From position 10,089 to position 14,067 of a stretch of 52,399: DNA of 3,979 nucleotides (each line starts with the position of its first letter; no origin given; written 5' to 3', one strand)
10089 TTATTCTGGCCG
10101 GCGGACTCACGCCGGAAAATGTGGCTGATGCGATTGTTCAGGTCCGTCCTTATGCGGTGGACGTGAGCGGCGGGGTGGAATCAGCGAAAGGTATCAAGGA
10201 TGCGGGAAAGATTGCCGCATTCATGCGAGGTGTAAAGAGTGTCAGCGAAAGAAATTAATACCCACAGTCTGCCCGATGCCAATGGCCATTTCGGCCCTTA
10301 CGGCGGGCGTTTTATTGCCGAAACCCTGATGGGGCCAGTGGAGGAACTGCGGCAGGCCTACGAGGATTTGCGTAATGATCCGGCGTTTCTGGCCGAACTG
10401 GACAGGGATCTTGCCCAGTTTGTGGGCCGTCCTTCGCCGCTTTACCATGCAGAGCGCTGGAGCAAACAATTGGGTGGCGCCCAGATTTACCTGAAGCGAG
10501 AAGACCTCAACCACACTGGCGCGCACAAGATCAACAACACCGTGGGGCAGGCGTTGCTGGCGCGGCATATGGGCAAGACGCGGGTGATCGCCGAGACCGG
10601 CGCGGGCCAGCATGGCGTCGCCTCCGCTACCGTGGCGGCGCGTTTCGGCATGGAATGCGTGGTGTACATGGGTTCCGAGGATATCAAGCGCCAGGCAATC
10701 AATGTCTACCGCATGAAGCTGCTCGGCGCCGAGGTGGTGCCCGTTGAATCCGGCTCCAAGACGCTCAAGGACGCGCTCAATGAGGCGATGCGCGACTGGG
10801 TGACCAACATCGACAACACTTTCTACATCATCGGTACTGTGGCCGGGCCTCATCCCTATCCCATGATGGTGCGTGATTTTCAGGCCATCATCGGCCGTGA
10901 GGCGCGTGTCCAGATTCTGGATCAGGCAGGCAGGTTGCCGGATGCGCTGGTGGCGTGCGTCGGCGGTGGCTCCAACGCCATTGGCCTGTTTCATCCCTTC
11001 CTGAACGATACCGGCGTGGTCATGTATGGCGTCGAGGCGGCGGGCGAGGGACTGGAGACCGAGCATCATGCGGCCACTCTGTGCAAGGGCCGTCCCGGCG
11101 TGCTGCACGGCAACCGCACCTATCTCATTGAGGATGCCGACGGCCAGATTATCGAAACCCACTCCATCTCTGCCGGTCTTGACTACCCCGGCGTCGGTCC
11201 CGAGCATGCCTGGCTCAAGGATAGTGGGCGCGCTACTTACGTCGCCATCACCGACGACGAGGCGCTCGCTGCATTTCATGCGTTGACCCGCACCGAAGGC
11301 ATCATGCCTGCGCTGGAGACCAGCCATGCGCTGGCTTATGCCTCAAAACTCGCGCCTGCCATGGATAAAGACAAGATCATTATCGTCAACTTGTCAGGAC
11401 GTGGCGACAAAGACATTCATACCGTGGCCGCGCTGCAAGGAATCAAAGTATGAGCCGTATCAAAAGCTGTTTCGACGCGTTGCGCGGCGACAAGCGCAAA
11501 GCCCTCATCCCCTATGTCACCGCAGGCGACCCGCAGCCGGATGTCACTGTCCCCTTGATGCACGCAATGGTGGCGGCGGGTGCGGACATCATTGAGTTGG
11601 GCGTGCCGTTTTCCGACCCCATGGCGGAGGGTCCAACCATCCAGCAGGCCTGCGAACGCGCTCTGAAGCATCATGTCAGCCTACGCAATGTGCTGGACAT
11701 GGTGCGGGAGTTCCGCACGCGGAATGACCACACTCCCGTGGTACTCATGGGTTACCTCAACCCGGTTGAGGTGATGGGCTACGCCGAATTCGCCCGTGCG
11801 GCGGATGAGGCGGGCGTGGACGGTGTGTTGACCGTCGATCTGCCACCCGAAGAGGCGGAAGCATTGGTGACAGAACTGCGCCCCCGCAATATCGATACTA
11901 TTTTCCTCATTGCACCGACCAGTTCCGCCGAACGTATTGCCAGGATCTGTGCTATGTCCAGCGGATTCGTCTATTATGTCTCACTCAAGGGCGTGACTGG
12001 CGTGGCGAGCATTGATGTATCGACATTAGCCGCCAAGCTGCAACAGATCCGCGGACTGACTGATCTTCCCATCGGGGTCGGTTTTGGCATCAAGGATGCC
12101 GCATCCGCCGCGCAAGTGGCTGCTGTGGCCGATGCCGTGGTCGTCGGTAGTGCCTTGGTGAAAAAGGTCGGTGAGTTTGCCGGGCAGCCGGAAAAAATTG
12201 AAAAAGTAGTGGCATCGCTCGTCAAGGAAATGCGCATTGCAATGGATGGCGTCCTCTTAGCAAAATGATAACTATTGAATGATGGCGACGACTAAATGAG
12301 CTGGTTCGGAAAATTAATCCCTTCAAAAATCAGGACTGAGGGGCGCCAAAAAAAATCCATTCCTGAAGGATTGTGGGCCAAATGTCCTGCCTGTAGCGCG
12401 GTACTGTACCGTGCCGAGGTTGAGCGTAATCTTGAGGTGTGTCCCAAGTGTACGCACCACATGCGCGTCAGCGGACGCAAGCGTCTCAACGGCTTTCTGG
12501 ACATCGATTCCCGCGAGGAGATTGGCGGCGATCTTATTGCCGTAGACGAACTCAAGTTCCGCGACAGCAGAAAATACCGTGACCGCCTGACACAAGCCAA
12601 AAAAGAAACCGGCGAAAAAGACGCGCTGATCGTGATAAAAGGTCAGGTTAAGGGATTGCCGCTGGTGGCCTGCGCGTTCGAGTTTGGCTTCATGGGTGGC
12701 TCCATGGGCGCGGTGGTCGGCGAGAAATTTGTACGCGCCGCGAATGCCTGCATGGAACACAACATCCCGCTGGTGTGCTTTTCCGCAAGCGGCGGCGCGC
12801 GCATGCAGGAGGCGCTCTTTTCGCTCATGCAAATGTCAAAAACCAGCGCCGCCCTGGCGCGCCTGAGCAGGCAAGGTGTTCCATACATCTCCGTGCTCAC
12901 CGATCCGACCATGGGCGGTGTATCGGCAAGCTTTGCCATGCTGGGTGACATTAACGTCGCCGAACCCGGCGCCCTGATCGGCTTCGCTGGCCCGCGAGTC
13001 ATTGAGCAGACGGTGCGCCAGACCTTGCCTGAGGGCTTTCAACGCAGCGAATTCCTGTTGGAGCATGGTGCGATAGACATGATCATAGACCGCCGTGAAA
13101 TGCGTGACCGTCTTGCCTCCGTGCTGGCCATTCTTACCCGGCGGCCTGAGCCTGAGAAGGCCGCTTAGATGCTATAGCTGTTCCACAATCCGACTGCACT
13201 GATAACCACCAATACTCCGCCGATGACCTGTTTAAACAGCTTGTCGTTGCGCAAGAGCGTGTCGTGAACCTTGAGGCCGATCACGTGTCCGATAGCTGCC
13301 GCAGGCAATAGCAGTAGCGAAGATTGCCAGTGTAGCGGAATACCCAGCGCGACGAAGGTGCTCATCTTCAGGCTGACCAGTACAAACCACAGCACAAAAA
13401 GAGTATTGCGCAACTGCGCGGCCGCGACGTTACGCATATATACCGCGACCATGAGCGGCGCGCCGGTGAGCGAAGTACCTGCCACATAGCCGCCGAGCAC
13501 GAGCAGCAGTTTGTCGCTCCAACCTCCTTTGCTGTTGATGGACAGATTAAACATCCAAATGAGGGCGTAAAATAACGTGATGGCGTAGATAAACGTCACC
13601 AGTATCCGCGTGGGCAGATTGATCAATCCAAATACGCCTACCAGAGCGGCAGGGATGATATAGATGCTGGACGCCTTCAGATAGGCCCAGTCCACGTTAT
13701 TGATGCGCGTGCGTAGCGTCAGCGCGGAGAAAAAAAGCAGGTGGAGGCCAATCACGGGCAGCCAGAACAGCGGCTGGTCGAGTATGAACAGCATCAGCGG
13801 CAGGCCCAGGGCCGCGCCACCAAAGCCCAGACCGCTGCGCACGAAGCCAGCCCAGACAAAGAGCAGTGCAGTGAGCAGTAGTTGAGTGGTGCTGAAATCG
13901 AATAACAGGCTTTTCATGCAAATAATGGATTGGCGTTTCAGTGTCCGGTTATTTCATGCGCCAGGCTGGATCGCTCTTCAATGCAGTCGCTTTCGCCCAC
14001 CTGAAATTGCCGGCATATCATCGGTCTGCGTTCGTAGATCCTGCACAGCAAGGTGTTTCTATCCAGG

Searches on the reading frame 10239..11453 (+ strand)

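Call 32: search_protein_families(library=pfam, proteins=[window:10239-11453:+], max_evalue=0.00001)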
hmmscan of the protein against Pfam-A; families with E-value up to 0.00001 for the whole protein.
window:10239-11453:+ (404 aa): 1 family
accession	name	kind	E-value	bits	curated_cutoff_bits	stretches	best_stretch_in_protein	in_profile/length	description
PF00291.31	PALP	-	5.2e-45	154.5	35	1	63-387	5-295/295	Pyridoxal-phosphate dependent enzyme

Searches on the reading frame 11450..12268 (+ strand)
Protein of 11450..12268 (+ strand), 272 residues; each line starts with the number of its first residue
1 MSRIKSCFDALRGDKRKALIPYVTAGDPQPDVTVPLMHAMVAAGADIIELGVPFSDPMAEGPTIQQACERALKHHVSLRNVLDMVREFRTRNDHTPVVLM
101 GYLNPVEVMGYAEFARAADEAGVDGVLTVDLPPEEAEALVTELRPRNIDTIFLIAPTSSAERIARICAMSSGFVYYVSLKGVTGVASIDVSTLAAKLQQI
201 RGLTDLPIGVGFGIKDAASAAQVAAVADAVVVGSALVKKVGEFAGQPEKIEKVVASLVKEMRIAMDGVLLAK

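Call 32: search_protein_families(library=pfam, proteins=[window:11450-12268:+], max_evalue=0.00001)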
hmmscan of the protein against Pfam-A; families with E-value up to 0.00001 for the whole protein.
window:11450-12268:+ (272 aa): 1 family
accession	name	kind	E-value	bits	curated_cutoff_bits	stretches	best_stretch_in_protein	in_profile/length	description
PF00290.26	Trp_syntA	-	2.8e-87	292.4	27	1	8-262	1-255/259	Tryptophan synthase alpha chain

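Call 67: list_cluster_members(proteins=[window:11450-12268:+, window:26060-27172:+, window:51545-52288:+, window:27260-28033:-, window:47581-48102:+])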
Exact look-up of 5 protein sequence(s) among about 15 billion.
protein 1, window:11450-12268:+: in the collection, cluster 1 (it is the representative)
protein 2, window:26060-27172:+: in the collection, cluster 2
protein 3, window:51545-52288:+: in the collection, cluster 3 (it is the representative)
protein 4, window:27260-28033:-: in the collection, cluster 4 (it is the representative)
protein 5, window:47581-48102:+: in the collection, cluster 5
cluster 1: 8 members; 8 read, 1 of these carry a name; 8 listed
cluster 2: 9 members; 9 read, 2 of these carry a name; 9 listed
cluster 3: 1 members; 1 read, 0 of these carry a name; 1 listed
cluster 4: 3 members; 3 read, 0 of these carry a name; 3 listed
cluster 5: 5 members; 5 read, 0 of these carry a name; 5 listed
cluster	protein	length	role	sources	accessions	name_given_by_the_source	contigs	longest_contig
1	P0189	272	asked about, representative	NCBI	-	-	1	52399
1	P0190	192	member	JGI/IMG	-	tryptophan synthase alpha chain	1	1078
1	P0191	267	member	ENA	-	-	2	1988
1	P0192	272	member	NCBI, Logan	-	-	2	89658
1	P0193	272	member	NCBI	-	-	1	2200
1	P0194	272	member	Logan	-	-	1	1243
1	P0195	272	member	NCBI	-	-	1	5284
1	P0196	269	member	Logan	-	-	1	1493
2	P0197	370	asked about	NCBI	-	-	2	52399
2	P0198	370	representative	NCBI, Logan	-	-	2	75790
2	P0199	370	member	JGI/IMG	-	ferrochelatase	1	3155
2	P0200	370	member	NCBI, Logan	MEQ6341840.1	MAG: ferrochelatase [Gammaproteobacteria bacterium]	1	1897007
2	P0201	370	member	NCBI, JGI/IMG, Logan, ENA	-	-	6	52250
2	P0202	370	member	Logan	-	-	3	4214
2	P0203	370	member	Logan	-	-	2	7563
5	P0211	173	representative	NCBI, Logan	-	-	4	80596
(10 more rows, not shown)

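Call 68: find_encoding_contigs(protein=P0211, flank=10000, max_places=6)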
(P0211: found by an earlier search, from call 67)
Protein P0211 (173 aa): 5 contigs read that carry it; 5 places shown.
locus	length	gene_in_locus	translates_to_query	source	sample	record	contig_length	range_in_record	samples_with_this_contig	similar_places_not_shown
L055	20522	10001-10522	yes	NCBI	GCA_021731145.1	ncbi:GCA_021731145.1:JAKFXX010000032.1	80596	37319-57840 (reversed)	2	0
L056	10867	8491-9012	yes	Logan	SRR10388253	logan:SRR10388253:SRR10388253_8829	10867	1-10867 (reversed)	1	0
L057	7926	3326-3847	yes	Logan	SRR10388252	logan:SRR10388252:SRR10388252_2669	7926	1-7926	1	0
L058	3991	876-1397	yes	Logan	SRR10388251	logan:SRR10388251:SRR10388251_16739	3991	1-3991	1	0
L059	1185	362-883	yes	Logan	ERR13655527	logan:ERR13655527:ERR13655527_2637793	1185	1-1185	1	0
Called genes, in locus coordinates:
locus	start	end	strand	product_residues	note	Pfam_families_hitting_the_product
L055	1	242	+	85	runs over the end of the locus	PF04014:MazE_antitoxin (weak)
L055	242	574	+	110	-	PF02452:PemK_toxin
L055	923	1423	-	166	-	-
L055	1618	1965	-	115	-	-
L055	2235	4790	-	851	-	PF00270:DEAD, PF00271:Helicase_C, PF04408:WHD_HA2 (weak), PF24473:CON_HrpB, PF08482:HrpB_C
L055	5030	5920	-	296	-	PF00912:Transgly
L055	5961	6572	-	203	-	PF02545:Maf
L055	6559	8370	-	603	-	PF00682:HMGL-like, PF02436:PYC_OADA, PF00364:Biotin_lipoyl, PF25917:BSH_RND (weak), PF25973:BSH_CzcB (faint), PF25984:BSH_YknX (weak)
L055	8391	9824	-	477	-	PF00289:Biotin_carb_N, PF02222:ATP-grasp (faint), PF02786:CPSase_L_D2, PF07478:Dala_Dala_lig_C, PF02785:Biotin_carb_C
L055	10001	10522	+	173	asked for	PF02620:YceD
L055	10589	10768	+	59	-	PF01783:Ribosomal_L32p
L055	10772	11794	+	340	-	PF02504:FA_synthesis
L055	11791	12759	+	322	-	PF00108:Thiolase_N (weak), PF08545:ACP_syn_III, PF08541:ACP_syn_III_C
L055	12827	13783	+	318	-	PF00698:Acyl_transf_1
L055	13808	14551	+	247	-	PF00106:adh_short, PF08659:KR, PF13561:adh_short_C2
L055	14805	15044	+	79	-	PF14573:PP-binding_2 (weak), PF00550:PP-binding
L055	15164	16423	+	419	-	PF00109:ketoacyl-synt, PF02801:Ketoacyl-synt_C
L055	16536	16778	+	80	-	PF09720:Unstab_antitox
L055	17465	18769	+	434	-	PF00425:Chorismate_bind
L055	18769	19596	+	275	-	PF01063:Aminotran_4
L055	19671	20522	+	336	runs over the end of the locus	PF02618:YceG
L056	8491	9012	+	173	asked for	PF02620:YceD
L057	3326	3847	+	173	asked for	PF02620:YceD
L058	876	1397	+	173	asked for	PF02620:YceD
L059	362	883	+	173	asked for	PF02620:YceD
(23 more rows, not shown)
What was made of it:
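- Presence or absence differs between close relatives (call 68).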

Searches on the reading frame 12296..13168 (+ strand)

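Call 32: search_protein_families(library=pfam, proteins=[window:12296-13168:+], max_evalue=0.00001)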
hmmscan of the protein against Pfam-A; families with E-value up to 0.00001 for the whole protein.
window:12296-13168:+ (290 aa): 2 families
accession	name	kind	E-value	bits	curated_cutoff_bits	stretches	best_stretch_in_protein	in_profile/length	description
PF01039.27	Carboxyl_trans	-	4.3e-17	62.4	22.3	1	94-239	26-176/493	Carboxyl transferase domain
PF17848.7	Zn_ribbon_ACC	-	2.9e-11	43.8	24.5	1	27-52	1-26/26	Acetyl-CoA carboxylase zinc finger domain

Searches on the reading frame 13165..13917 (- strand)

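Call 33: search_protein_families(library=pfam, proteins=[window:13165-13917:-], max_evalue=0.00001)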
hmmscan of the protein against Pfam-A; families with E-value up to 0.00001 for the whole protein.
window:13165-13917:- (250 aa): 1 family
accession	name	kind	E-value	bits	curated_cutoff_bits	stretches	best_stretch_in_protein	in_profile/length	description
PF01925.25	TauE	-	2.9e-14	53.8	32.6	1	17-241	2-235/237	Sulfite exporter TauE/SafE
